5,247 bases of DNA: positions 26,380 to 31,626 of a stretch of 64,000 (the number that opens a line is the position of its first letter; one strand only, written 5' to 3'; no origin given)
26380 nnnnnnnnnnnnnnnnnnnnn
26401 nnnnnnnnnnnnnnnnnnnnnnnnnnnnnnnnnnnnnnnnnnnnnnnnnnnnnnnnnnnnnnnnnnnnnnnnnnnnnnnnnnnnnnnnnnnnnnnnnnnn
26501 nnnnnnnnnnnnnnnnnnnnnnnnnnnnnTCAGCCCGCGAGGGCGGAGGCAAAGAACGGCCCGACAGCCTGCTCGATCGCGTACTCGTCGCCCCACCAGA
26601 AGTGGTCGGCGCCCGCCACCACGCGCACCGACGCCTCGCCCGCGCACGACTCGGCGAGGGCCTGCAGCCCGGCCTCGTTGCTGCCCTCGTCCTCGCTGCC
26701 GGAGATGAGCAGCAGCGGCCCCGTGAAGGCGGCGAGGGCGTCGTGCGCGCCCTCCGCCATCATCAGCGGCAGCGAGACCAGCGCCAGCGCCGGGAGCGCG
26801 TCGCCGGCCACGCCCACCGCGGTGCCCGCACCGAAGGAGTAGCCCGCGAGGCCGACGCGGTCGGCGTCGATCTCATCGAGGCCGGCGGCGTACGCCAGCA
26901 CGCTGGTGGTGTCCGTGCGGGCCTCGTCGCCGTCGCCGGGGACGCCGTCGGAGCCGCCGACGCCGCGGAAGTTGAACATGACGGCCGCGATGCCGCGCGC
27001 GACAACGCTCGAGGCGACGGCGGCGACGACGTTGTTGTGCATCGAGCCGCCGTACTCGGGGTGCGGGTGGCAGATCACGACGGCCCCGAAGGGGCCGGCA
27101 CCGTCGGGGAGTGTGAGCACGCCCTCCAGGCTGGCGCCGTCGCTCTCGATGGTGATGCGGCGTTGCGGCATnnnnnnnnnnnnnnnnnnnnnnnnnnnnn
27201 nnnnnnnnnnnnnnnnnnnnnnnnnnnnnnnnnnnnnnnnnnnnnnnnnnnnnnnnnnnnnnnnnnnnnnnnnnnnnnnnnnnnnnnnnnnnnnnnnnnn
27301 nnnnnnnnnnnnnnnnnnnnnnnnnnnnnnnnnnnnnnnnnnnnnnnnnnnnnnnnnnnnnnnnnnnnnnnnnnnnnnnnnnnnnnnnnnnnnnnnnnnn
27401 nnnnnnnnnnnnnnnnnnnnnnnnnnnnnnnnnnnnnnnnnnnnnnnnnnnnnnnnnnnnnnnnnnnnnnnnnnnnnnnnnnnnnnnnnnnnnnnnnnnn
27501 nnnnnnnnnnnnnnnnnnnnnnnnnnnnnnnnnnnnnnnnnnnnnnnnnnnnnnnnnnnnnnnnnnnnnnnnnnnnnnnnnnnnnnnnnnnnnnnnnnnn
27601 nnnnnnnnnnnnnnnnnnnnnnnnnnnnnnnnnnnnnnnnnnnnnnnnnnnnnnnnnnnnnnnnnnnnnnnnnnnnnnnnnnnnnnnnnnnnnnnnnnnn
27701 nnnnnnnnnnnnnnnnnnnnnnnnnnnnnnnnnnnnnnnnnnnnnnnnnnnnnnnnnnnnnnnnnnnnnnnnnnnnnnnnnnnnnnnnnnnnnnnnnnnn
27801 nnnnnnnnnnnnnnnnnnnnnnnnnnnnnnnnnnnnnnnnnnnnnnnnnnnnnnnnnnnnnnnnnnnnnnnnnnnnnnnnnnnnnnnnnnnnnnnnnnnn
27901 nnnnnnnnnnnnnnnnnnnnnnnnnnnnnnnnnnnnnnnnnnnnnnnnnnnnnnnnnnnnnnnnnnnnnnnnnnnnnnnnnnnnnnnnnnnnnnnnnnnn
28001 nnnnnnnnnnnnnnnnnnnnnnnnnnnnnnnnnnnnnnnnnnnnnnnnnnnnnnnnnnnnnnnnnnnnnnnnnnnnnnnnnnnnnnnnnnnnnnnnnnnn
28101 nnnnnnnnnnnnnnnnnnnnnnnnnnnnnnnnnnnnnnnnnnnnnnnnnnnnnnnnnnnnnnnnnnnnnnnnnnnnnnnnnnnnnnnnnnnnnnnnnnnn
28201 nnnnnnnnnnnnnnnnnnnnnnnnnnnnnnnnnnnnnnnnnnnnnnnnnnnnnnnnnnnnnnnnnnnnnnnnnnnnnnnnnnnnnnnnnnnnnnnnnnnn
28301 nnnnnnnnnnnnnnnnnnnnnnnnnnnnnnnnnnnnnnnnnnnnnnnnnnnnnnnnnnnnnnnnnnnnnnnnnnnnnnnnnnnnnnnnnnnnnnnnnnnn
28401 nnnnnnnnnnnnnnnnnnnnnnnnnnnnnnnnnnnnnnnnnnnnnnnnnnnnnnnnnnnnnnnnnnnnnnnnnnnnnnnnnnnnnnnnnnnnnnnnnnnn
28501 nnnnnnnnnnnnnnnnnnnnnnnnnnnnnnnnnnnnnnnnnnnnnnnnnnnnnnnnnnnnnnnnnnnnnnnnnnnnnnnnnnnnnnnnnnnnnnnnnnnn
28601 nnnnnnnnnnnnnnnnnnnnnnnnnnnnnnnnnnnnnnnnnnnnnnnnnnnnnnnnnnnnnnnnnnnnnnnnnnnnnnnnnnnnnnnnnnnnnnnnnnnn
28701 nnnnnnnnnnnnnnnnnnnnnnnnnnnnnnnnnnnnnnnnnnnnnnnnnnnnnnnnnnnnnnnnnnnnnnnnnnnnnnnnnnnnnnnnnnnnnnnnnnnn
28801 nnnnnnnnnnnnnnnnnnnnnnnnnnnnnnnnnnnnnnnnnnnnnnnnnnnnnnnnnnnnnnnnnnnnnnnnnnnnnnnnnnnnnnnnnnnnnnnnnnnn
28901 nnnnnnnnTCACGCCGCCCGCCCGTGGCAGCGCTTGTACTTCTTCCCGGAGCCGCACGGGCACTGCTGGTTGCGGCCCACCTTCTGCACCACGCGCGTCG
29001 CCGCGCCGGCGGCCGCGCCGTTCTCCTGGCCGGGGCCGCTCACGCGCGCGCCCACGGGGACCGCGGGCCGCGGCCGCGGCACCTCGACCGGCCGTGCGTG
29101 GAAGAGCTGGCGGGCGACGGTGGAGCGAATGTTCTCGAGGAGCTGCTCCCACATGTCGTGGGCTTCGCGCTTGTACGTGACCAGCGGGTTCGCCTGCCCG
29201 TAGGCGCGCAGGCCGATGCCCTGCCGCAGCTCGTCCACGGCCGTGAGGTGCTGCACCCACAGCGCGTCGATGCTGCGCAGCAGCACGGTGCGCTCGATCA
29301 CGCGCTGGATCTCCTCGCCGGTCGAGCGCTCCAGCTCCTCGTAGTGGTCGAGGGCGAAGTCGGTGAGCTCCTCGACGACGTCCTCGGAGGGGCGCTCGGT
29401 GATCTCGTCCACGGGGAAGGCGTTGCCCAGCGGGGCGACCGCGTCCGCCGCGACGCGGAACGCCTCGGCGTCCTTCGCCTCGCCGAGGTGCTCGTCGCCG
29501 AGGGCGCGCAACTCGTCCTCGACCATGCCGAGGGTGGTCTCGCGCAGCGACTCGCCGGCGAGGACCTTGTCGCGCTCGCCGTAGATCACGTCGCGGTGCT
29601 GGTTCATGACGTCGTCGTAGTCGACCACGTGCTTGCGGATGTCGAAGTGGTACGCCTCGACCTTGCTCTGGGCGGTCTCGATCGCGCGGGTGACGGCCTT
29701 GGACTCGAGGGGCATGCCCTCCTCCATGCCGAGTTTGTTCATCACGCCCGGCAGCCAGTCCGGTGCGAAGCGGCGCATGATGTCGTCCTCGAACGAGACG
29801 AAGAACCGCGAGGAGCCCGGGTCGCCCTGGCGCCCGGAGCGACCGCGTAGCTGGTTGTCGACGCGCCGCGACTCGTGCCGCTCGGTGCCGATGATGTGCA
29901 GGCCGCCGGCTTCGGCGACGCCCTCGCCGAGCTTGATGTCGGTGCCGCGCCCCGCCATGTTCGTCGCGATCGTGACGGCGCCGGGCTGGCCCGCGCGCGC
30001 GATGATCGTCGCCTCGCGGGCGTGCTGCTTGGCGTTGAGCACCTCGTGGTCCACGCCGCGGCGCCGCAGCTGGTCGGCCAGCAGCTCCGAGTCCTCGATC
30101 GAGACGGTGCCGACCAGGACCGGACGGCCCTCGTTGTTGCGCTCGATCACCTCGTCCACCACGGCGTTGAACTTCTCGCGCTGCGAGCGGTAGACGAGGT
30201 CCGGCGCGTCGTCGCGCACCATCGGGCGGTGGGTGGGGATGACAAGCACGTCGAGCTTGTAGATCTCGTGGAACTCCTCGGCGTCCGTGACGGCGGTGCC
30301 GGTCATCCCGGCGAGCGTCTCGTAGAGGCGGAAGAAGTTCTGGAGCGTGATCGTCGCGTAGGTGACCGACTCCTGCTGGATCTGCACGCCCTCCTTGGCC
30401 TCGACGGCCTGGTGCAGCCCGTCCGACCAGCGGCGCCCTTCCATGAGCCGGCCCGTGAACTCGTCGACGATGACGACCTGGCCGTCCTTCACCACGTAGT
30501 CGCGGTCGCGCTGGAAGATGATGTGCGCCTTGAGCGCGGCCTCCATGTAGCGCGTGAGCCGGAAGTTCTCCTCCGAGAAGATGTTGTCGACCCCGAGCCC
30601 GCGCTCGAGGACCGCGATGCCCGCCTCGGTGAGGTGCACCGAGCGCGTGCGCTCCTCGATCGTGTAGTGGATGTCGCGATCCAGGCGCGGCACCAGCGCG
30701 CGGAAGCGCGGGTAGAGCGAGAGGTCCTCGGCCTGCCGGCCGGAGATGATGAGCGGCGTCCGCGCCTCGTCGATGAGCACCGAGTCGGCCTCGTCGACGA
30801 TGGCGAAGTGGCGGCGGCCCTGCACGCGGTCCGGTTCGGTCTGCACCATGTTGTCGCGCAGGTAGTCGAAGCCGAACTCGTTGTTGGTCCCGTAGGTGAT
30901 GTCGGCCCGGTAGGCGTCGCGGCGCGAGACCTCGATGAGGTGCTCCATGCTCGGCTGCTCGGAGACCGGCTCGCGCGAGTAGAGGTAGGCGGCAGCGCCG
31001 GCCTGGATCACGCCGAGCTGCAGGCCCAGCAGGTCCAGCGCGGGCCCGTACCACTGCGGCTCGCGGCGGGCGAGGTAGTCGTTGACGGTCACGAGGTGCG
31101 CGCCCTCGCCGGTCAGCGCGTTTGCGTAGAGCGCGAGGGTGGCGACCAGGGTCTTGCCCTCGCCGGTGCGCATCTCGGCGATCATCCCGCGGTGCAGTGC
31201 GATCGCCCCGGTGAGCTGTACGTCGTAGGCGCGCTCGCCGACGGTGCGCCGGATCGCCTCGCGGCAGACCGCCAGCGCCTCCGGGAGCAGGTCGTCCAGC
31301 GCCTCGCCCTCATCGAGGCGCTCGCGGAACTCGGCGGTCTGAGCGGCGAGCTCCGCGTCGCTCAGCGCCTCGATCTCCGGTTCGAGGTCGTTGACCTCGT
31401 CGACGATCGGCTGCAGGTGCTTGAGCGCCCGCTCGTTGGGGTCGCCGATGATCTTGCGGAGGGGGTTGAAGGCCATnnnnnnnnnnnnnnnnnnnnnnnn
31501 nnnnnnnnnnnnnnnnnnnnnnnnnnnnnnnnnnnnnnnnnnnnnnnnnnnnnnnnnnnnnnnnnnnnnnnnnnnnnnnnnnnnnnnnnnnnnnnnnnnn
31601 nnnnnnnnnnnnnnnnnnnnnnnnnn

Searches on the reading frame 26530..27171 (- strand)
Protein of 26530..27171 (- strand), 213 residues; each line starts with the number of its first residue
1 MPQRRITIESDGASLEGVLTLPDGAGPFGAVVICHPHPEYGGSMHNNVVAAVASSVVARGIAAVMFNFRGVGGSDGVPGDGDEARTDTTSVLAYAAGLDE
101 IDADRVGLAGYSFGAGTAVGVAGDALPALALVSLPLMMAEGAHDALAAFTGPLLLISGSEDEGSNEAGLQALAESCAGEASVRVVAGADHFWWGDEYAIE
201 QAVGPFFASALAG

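Call 41: search_protein_families(library=pfam, proteins=[window:26530-27171:-])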
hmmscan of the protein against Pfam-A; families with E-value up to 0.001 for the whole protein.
window:26530-27171:- (213 aa): 6 families
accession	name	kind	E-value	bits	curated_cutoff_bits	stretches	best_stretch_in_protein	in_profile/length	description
PF02129.25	Peptidase_S15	-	2.3e-13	50.9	23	1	11-144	1-135/262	X-Pro dipeptidyl-peptidase (S15 family)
PF12146.15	Hydrolase_4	-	2e-09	37.5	27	1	27-124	3-96/239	Serine aminopeptidase, S33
PF00561.26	Abhydrolase_1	-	2.1e-07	31.3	25.8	1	30-124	2-89/245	alpha/beta hydrolase fold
PF12697.13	Abhydrolase_6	-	2.3e-05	25.6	26.3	0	32-134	2-93/217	Alpha/beta hydrolase family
PF20408.4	Abhydrolase_11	-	4.7e-05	23.6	27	1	41-190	12-165/193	Alpha/beta hydrolase domain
PF06500.17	FrsA-like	-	0.00052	19.3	22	1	10-121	176-282/414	Esterase FrsA-like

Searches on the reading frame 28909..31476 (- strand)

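Call 8: search_protein_families(library=pfam, proteins=[window:28909-31476:-])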
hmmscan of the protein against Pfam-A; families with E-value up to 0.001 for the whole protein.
window:28909-31476:- (855 aa): 6 families
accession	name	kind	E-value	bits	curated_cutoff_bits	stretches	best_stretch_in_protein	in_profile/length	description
PF07517.20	SecA_DEAD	-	4.3e-116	387.7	24.6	1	7-402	2-289/290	SecA DEAD-like domain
PF21090.3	P-loop_SecA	-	3.1e-79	265.8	27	2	418-518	1-101/205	SecA P-loop domain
PF07516.18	SecA_SW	-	5.6e-57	193.5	26.7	1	589-794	1-199/200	SecA Wing and Scaffold domain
PF01043.26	SecA_PP_bind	-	2.4e-40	138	23.5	1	253-359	4-110/110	SecA preprotein cross-linking domain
PF02810.21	SEC-C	-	3.3e-09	36.9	20.4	1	835-853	1-19/19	SEC-C motif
PF00271.37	Helicase_C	-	0.00085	20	23.5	0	435-551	2-110/110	Helicase conserved C-terminal domain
